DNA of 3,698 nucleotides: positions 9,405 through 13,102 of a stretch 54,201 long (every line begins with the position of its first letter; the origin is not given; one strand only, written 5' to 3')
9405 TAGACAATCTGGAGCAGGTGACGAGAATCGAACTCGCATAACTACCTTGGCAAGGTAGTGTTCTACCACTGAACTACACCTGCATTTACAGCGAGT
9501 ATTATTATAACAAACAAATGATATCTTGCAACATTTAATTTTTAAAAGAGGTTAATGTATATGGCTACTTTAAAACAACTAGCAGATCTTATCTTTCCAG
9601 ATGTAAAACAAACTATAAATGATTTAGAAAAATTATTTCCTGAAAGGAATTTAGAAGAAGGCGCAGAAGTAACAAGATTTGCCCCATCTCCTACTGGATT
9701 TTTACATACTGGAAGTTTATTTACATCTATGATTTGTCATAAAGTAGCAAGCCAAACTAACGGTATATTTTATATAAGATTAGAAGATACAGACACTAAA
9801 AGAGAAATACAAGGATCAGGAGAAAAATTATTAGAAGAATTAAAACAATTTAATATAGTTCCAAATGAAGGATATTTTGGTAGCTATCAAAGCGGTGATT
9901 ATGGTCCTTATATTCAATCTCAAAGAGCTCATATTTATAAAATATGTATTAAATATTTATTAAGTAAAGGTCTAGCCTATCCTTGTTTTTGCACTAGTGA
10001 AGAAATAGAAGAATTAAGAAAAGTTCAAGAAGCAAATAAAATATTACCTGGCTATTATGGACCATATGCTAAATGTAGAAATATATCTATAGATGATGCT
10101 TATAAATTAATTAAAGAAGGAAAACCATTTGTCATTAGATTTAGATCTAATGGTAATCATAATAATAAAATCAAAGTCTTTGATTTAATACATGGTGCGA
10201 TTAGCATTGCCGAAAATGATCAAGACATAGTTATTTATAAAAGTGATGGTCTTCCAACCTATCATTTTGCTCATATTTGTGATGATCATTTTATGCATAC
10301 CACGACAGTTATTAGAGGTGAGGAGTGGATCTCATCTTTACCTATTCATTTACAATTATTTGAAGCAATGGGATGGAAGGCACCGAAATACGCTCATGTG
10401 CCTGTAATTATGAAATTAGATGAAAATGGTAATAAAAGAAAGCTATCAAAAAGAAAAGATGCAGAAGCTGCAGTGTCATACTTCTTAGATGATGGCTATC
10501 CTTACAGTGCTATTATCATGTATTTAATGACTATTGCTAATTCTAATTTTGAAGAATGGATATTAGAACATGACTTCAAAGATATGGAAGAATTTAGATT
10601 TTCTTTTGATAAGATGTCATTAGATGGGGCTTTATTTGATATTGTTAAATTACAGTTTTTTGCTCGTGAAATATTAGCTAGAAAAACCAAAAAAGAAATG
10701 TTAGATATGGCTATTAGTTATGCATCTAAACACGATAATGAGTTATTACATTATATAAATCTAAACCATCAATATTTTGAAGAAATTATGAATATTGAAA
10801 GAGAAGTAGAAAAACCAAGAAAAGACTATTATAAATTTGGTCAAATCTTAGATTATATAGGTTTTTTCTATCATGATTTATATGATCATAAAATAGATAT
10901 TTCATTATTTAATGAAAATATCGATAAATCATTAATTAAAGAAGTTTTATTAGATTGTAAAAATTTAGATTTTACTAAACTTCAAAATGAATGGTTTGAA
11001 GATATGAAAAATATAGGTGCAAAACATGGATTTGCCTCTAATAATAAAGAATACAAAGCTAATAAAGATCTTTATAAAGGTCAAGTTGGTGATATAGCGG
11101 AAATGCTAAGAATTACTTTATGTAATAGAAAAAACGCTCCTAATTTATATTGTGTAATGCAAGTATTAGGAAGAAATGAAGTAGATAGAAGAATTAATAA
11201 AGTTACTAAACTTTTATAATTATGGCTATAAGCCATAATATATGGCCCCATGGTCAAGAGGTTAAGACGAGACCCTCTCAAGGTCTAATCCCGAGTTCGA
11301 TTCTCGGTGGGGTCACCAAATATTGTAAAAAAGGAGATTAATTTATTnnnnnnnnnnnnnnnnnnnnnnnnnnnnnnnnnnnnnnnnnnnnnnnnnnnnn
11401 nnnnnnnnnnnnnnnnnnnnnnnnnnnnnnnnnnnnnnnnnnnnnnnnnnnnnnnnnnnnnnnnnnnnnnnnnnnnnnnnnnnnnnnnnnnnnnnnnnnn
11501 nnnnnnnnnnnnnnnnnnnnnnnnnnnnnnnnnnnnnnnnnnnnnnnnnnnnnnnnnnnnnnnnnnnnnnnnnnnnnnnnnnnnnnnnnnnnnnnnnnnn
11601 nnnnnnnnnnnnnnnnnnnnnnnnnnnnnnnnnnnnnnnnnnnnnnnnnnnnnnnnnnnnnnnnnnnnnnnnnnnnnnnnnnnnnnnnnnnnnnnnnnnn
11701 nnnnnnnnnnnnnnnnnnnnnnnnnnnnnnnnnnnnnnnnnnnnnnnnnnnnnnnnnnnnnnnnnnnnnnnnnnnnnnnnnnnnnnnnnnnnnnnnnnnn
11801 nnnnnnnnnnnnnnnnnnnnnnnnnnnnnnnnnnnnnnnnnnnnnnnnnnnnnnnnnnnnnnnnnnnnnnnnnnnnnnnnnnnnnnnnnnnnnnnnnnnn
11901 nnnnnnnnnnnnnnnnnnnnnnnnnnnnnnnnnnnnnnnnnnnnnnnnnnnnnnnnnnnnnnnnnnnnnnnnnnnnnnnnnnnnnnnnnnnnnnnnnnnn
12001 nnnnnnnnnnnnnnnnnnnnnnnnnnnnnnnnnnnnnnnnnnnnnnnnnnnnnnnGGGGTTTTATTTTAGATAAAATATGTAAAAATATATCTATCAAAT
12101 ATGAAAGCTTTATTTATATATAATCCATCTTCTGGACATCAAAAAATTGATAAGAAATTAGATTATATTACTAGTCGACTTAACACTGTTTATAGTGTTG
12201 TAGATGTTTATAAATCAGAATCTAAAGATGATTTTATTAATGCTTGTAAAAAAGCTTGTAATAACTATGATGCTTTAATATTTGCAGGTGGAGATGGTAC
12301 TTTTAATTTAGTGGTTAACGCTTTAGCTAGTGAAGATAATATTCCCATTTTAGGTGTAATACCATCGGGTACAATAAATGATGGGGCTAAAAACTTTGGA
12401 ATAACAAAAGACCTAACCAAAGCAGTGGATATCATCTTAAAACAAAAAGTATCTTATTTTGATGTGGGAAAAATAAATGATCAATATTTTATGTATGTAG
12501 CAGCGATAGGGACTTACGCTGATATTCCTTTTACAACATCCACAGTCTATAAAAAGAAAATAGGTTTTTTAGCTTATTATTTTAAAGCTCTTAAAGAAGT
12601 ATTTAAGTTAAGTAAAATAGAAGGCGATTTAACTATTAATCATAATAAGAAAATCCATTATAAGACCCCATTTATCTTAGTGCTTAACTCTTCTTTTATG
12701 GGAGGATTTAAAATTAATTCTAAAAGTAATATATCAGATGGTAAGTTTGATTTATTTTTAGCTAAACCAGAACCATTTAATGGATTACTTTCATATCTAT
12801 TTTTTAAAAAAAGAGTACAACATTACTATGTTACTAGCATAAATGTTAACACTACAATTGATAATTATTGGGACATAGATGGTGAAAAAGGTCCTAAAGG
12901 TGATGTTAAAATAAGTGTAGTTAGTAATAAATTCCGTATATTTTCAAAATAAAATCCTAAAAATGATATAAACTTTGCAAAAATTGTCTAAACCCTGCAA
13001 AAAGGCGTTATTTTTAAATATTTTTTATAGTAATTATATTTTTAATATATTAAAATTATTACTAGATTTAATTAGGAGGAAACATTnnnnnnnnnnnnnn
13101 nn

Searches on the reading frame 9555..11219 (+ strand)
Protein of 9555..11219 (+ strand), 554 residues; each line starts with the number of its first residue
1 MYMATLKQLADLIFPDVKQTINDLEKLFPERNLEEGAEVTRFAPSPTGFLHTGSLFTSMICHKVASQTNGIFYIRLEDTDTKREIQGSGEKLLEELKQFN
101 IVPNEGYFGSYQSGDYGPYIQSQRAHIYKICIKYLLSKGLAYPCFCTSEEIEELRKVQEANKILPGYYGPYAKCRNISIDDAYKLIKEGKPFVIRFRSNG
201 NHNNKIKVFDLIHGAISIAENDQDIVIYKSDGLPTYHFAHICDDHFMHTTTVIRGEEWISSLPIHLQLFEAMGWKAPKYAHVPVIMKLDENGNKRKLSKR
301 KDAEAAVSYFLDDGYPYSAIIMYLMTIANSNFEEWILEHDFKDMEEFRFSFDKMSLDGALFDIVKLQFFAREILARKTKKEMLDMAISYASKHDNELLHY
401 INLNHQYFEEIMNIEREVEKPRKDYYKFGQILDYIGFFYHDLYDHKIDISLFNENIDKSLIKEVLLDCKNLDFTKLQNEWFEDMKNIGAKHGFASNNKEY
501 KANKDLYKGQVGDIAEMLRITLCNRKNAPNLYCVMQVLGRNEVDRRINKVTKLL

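Call 33: search_protein_families(library=pfam, proteins=[window:9555-11219:+], max_evalue=0.01)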
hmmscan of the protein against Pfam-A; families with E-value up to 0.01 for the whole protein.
window:9555-11219:+ (554 aa): 2 families
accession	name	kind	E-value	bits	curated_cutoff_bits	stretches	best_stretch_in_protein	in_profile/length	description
PF00749.27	tRNA-synt_1c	-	3.4e-66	223.7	23.4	1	39-334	3-284/314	tRNA synthetases class I (E and Q), catalytic domain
PF19269.4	Anticodon_2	-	2.3e-06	28.5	23.6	1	509-550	99-140/141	Anticodon binding domain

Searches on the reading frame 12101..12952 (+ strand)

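Call 33: search_protein_families(library=pfam, proteins=[window:12101-12952:+], max_evalue=0.01)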
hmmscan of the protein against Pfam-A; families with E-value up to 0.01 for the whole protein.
window:12101-12952:+ (283 aa): 3 families
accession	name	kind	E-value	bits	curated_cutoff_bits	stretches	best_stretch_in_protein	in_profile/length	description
PF00781.29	DAGK_cat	-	4.1e-30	104.4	23.6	1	2-125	1-125/125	Diacylglycerol kinase catalytic domain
PF01513.26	NAD_kinase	-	2.4e-06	28.3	25.5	1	30-91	47-106/130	ATP-NAD kinase N-terminal domain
PF19279.4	YegS_C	-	0.00037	20.7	27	1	153-233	21-101/158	YegS C-terminal NAD kinase beta sandwich-like domain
